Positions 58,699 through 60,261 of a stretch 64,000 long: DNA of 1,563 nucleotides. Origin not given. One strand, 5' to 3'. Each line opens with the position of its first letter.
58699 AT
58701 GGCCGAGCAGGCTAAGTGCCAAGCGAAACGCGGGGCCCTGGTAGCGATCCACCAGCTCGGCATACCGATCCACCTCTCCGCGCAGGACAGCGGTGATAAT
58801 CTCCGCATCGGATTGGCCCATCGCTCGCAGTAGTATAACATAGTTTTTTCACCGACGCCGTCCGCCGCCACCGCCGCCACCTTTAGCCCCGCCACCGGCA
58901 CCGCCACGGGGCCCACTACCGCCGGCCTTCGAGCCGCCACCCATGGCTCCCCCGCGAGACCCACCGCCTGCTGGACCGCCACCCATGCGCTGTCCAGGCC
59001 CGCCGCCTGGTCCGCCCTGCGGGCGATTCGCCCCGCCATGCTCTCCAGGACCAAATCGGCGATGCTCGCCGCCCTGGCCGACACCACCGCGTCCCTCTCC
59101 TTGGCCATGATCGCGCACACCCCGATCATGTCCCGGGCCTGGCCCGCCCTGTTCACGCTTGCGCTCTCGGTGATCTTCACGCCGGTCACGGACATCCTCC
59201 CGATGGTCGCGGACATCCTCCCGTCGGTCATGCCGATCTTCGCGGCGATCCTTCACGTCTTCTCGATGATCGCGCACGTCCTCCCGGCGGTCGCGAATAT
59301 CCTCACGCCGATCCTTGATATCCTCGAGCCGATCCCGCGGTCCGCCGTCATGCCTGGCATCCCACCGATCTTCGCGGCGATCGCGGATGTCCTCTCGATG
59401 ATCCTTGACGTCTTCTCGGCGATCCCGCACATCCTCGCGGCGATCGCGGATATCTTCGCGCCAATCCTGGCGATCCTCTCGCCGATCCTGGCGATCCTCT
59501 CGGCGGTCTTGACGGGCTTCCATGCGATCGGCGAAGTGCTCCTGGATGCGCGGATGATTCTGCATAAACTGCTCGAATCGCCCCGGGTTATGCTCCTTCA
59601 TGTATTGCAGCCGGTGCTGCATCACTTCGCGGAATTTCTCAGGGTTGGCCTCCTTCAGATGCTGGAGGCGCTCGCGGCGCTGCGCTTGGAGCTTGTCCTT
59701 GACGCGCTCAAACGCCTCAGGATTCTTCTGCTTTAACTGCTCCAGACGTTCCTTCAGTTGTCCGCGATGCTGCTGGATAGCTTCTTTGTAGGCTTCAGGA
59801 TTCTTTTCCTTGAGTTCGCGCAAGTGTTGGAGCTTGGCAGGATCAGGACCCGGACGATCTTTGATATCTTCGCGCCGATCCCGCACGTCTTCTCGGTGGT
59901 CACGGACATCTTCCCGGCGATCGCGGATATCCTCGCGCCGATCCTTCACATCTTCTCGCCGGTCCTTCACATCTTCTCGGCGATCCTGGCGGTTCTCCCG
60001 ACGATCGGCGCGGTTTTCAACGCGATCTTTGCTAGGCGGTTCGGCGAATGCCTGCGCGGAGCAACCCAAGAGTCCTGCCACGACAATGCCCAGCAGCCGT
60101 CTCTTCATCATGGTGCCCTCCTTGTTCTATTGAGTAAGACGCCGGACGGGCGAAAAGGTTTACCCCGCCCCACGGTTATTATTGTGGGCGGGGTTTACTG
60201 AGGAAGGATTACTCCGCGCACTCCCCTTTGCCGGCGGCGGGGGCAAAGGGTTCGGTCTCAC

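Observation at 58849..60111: Secreted protein of about 25 charged DRRED(V/I)(K/R) heptads, a ZraP/Spy-like helical repeat core and a Gly-rich tail, wired to an ECF sigma/anti-sigma pair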

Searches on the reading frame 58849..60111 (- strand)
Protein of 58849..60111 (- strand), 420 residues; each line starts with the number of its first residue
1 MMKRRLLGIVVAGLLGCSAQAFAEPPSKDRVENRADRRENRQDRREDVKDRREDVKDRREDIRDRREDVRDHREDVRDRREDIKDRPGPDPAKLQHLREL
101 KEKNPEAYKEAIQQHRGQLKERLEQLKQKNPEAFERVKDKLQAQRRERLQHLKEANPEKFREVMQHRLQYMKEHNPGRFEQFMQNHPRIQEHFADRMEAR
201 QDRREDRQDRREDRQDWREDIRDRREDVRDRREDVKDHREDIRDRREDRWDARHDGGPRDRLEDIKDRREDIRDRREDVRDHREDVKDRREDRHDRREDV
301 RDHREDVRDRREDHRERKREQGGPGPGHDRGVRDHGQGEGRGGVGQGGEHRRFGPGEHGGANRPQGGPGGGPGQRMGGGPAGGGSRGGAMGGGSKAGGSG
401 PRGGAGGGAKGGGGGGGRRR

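Call 3: search_protein_families(library=pfam, proteins=[window:58849-60111:-], max_evalue=0.1)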
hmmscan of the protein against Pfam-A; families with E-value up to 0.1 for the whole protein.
window:58849-60111:- (420 aa): 2 families
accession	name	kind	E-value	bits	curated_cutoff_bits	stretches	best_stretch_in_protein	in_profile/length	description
PF09280.16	XPC-binding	-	0.028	14.5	26.4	0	109-136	14-41/57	XPC-binding domain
PF07464.16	ApoLp-III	-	0.099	13.2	36.3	0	99-152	48-99/146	Apolipophorin-III precursor (apoLp-III)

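Call 5: search_protein_families(library=ncbifam, proteins=[window:58849-60111:-], max_evalue=0.1)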
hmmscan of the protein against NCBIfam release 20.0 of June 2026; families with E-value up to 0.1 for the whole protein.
window:58849-60111:- (420 aa): 4 families
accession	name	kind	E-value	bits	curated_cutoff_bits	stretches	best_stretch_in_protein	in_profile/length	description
NF041035.1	Rad50_Halo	equivalog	0.00016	20.2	1000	1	178-315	510-647/883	DNA double-strand break repair ATPase Rad50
NF045487.1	ASRP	equivalog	0.0015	17.2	300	1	28-170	347-490/593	archaea-specific SMC-related protein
TIGR02169.1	SMC_prok_A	equivalog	0.003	15.3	729.4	1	36-316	668-939/1165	chromosome segregation protein SMC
NF047840.1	lipo_Ag473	exception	0.017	15.9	100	0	212-309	20-118/136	Ag473 family lipoprotein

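Call 7: find_homologous_proteins(query=window:58849-60111:-, max_evalue=0.001)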
Query window:58849-60111:- (420 aa): 97 proteins with E <= 0.001 among 8000 candidates.
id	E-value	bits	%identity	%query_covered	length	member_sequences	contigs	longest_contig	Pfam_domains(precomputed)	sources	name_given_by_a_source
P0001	7.7e-43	165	31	44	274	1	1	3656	-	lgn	-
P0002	1.8e-41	161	46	54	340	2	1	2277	-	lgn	-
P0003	2.6e-37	147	48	67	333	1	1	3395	-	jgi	-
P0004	1.9e-35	141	60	28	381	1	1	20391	-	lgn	-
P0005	3.0e-34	137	59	25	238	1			-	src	-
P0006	6.4e-32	129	42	45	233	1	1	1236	-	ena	-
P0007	2.3e-31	127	34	87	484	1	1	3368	-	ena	-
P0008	2.8e-31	127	42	53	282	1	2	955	-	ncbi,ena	-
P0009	3.2e-30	124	50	23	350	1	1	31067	-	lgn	-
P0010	4.6e-30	123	43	44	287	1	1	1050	-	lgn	-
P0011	4.6e-29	120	48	43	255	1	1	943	-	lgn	-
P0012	1.3e-28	118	70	15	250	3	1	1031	-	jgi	jgi:hypothetical protein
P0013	2.5e-28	117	46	56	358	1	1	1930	PF02151.26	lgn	-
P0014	4.6e-28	117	37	60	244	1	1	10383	-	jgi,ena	-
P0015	1.1e-27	115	71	10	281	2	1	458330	-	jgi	-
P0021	2.7e-25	107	47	31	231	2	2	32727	-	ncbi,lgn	-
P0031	4.7e-21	93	44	41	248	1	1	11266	-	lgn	-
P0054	6.3e-14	70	77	12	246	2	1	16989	-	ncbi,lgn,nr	ncbi:MAG: hypothetical protein Q7S13_04685 [Candidatus Omnitrophota bacterium]|nr:hypothetical prote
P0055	3.2e-13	68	33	65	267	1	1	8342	-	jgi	jgi:hypothetical protein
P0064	2.8e-11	61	26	35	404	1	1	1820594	-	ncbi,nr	ncbi:MAG: hypothetical protein JSW40_02085 [Candidatus Omnitrophota bacterium]|nr:MAG: hypothetical 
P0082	1.7e-7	49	64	3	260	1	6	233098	-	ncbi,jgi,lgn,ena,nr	ncbi:MAG TPA: hypothetical protein PK280_10905 [Planctomycetota bacterium]|nr:hypothetical protein [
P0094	2.5e-4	38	73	10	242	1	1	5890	PF11304.14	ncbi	-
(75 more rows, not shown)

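Call 10: find_encoding_contigs(protein=window:58849-60111:-, flank=10000, max_places=4)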
Protein window:58849-60111:- (420 aa): 1 contig read that carries it; 1 place shown.
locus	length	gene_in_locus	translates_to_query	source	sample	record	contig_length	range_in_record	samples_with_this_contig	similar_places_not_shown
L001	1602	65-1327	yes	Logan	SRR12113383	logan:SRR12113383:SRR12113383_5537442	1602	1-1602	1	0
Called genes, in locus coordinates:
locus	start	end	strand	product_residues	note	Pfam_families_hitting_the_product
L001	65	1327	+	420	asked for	-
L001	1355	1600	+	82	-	?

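Call 11: find_encoding_contigs(protein=P0021, flank=6000, max_places=2)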
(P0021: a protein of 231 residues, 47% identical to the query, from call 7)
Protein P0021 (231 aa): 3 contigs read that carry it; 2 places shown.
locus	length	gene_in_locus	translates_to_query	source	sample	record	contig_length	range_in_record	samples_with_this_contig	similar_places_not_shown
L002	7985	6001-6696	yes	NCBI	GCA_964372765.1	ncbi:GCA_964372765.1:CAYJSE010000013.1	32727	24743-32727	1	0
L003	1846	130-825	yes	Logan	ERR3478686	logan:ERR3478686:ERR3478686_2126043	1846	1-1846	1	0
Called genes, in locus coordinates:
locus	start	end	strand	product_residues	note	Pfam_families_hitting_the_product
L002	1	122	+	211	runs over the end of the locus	-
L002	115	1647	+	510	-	PF03924:CHASE, PF00512:HisKA, PF02518:HATPase_c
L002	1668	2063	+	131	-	PF00072:Response_reg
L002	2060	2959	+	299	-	PF00072:Response_reg, PF00990:GGDEF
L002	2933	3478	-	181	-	PF00551:Formyl_trans_N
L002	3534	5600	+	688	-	PF03190:Thioredox_DsbH, PF13899:Thioredoxin_7, PF13098:Thioredoxin_2 (weak), PF07470:Glyco_hydro_88 (faint)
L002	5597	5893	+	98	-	PF01329:Pterin_4a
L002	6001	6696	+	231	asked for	-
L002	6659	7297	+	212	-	PF07638:Sigma70_ECF, PF04542:Sigma70_r2, PF08281:Sigma70_r4_2, PF04545:Sigma70_r4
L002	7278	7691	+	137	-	-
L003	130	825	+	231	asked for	-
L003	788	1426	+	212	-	PF07638:Sigma70_ECF, PF04542:Sigma70_r2, PF08281:Sigma70_r4_2, PF04545:Sigma70_r4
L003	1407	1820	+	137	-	-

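Call 12: find_encoding_contigs(protein=P0014, flank=6000, max_places=2)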
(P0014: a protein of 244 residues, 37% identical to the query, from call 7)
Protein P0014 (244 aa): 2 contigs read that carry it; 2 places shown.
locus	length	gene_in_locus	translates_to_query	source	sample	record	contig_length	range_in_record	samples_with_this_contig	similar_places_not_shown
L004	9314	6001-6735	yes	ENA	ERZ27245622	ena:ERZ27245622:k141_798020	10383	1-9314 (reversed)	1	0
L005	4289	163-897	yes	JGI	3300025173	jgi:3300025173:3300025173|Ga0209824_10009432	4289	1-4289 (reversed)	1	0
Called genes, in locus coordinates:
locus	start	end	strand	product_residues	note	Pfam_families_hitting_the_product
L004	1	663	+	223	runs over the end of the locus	PF00535:Glycos_transf_2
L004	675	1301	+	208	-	PF02525:Flavodoxin_2, PF03358:FMN_red (weak)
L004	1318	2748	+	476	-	PF00890:FAD_binding_2 (faint), PF01134:GIDA (faint), PF01262:AlaDh_PNT_C (faint), PF01266:DAO (faint), PF07992:Pyr_redox_2, PF12831:FAD_oxidored, PF00070:Pyr_redox, PF02852:Pyr_redox_dim, +4 more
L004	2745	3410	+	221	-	PF09335:VTT_dom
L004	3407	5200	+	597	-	PF04055:Radical_SAM, PF12345:DUF3641, PF13489:Methyltransf_23, PF01209:Ubie_methyltran, PF06325:PrmA, PF08241:Methyltransf_11, PF08242:Methyltransf_12, PF13649:Methyltransf_25, +3 more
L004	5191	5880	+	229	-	PF01983:CofC (weak), PF09837:DUF2064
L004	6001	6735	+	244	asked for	-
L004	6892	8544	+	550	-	PF02516:STT3, PF20176:DUF6541 (weak)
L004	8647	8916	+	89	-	PF00312:Ribosomal_S15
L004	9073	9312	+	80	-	?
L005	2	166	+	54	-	?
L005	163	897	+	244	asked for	-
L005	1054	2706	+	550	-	PF02516:STT3, PF20176:DUF6541 (weak)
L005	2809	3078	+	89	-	PF00312:Ribosomal_S15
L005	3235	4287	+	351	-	?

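Call 13: find_encoding_contigs(protein=P0004, flank=6000, max_places=2)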
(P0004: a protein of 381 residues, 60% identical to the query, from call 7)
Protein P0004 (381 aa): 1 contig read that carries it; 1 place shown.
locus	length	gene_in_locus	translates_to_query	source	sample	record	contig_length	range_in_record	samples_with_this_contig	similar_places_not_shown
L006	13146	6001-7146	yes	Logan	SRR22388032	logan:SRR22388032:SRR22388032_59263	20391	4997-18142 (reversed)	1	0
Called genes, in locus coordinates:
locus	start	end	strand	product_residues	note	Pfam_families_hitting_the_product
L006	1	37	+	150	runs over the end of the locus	PF01047:MarR, PF12802:MarR_2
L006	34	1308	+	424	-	PF02321:OEP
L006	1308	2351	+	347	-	PF25917:BSH_RND (weak), PF25954:Beta-barrel_RND_2, PF25989:YknX_C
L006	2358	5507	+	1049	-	PF00873:ACR_tran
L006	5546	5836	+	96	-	-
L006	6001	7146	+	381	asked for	-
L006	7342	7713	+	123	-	PF00072:Response_reg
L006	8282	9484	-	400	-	PF00817:IMS, PF21999:IMS_HHH_1 (weak), PF11799:IMS_C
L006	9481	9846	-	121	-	-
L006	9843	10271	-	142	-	PF07238:PilZ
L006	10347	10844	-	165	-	PF04461:YajQ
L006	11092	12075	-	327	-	PF00691:OmpA, PF01476:LysM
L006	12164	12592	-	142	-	PF01471:PG_binding_1, PF09374:PG_binding_3 (faint)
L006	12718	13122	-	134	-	PF00072:Response_reg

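Call 16: search_solved_structures(query=A1, max_evalue=10, show_alignments=2)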
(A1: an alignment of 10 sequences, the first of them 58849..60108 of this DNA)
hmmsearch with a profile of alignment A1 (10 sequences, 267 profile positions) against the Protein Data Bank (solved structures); distinct sequences matched with E-value up to 10: 16.
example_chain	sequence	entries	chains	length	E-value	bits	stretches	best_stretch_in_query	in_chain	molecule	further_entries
8fjg_A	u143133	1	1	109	0.0033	20.3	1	86-181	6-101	H12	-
9qgl_3A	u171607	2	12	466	0.022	17.6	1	53-91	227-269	Phage tail sheath family protein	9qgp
1fka_O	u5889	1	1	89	0.03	17.2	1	95-142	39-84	30S RIBOSOMAL PROTEIN S15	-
1g1x_B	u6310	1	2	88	0.032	17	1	95-142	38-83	30S RIBOSOMAL PROTEIN S15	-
6h9l_A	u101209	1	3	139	0.059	16.2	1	52-129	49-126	Uncharacterized protein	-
7ssp_E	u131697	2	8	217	0.074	15.9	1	115-176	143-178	5-demethoxyubiquinone hydroxylase, mitochondrial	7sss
5y70_A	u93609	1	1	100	0.097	15.5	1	59-109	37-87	Kinetoplastid membrane protein 11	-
7f0k_A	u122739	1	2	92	0.1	15.4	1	59-108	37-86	Kinetoplastid membrane protein KMP-11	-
28nt_o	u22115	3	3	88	0.14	15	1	80-142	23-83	Small ribosomal subunit protein uS15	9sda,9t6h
10px_1o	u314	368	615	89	0.2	14.4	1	95-142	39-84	30S ribosomal protein S15 | PROTEIN (S15 RIBOSOMAL PROTEIN) | Ribosomal protein S15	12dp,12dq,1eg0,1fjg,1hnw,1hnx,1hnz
1ab3_A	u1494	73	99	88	0.21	14.4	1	95-142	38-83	RIBOSOMAL RNA BINDING PROTEIN S15 | 30S RIBOSOMAL PROTEIN S15 | RIBOSOMAL PROTEIN S15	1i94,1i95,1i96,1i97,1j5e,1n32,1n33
5wnq_O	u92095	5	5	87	0.23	14.2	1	95-142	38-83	30S ribosomal protein S15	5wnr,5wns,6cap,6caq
1kuq_A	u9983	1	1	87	0.32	13.8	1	95-142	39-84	30S RIBOSOMAL PROTEIN S15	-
1f7y_A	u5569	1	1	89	0.32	13.8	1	96-142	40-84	30S RIBOSOMAL PROTEIN S15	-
1dk1_A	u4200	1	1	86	0.49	13.2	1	95-142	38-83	30S RIBOSOMAL PROTEIN S15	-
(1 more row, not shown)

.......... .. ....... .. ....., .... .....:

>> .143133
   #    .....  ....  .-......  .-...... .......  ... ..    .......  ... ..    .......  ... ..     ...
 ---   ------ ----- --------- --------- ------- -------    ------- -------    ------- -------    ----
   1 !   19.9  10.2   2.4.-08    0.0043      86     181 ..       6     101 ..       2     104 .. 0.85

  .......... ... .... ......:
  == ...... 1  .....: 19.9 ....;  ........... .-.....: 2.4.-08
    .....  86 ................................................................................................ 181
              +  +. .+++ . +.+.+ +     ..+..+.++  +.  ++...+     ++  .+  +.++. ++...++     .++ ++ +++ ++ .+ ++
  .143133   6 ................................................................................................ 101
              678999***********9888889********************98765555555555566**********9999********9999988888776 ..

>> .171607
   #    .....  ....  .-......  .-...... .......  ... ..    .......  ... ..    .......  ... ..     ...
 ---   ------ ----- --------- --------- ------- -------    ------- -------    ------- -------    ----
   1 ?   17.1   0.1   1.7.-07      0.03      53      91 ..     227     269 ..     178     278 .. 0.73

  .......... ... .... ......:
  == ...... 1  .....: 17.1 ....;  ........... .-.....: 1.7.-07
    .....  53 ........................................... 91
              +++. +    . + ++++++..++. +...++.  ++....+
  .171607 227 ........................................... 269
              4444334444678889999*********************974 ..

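Call 22: predict_structure(alignment_id=A1)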
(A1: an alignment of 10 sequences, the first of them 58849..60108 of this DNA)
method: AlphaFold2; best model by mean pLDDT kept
length: 419 residues; sequences in the alignment: 10
mean_pLDDT: 68.1   pTM: 0.33
mean pLDDT of the five models: 68.1, 65.9, 65.4, 63.6, 62.8
residues with pLDDT >= 90: 122; 70-90: 100; 50-70: 59; < 50: 138
segments of 3 or more residues with pLDDT < 50: 12-43, 83-86, 322-419
pLDDT, mean of each block of 10 residues (from residue 1): 55 40 35 45 50 55 60 55 57 85 91 89 92 91 89 88 88 92 89 85 91 93 93 91 80 59 87 95 93 91 92 83 43 39 38 36 37 39 35 36 38 37
secondary structure, 60 per line:
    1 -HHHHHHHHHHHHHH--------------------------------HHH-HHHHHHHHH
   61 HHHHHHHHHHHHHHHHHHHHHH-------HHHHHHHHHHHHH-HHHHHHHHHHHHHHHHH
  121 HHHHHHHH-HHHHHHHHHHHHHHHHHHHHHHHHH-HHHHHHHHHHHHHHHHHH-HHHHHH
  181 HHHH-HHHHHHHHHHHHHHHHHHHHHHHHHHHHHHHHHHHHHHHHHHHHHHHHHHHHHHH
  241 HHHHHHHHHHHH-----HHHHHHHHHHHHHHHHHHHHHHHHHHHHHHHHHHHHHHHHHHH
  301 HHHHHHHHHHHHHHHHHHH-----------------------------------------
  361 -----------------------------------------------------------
elements in order: H2-15 H52-82 H90-102 H104-128 H130-154 H156-173 H175-184 H186-252 H258-319

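Call 23: list_cluster_members(proteins=[window:58849-60111:-, window:58228-58821:-, window:57805-58227:-, window:57259-57801:-, window:56644-57255:-, window:61976-63631:-, window:54716-56110:+])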
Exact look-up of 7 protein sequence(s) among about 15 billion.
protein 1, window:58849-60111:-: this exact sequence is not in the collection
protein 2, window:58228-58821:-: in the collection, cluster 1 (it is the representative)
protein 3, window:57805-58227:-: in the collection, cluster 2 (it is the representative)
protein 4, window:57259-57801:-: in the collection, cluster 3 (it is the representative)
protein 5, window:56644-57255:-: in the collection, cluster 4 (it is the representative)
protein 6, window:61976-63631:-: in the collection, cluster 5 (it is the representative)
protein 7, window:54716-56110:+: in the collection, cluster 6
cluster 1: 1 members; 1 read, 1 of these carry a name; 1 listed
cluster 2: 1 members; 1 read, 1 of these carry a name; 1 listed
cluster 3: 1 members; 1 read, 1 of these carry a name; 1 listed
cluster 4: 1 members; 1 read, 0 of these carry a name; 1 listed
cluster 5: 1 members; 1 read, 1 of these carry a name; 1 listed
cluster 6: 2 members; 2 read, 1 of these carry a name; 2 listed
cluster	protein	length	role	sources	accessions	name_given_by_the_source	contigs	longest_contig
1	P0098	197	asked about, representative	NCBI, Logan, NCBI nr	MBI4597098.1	MAG: sigma-70 family RNA polymerase sigma factor [Candidatus Omnitrophica bacterium] | sigma-70 family RNA polymerase sigma factor [Candidatus Omnitrophota bacterium]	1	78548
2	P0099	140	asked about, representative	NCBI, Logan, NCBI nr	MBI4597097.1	MAG: hypothetical protein HY737_01665 [Candidatus Omnitrophica bacterium] | hypothetical protein [Candidatus Omnitrophota bacterium]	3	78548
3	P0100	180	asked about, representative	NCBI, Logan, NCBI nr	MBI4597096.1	MAG: peptidylprolyl isomerase [Candidatus Omnitrophica bacterium] | peptidylprolyl isomerase [Candidatus Omnitrophota bacterium]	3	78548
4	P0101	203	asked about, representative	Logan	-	-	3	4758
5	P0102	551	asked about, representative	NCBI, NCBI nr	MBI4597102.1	MAG: cytochrome c biogenesis protein CcsA [Candidatus Omnitrophica bacterium] | cytochrome c biogenesis protein CcsA [Candidatus Omnitrophota bacterium]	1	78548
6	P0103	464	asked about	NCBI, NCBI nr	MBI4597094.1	MAG: GldG family protein [Candidatus Omnitrophica bacterium] | GldG family protein [Candidatus Omnitrophota bacterium]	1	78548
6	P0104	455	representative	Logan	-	-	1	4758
